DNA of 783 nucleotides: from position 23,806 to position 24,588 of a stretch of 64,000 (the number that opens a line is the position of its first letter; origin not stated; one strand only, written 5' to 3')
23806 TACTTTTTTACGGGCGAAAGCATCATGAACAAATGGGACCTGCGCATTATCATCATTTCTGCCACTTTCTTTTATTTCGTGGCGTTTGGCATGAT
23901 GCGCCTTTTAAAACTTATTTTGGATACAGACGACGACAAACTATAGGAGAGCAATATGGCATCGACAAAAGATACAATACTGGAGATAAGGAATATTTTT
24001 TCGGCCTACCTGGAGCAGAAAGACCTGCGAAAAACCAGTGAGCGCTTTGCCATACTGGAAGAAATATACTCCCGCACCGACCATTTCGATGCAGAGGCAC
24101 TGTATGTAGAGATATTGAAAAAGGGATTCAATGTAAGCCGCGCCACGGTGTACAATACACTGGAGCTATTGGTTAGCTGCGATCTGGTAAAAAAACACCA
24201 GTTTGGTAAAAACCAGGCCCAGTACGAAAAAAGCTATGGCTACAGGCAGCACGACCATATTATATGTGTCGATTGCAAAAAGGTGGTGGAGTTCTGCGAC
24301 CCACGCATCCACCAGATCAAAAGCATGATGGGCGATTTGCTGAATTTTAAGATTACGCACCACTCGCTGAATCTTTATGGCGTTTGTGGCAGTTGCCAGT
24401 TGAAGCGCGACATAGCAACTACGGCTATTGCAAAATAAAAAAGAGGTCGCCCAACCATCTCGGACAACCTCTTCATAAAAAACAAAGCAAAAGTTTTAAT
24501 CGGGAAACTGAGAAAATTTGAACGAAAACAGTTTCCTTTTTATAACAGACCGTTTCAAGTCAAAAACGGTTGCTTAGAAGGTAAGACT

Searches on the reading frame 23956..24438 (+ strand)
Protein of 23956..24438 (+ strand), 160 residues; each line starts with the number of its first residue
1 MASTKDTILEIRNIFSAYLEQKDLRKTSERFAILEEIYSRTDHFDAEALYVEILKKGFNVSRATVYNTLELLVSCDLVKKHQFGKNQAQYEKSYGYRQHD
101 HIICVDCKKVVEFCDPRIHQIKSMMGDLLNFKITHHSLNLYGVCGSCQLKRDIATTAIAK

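Call 60: search_protein_families(library=pfam, proteins=[window:23956-24438:+])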
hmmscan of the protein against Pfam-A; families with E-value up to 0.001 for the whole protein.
window:23956-24438:+ (160 aa): 1 family
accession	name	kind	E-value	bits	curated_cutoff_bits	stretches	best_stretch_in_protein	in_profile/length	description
PF01475.25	FUR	-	2.1e-29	102.6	23.1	1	22-141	2-121/121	Ferric uptake regulator family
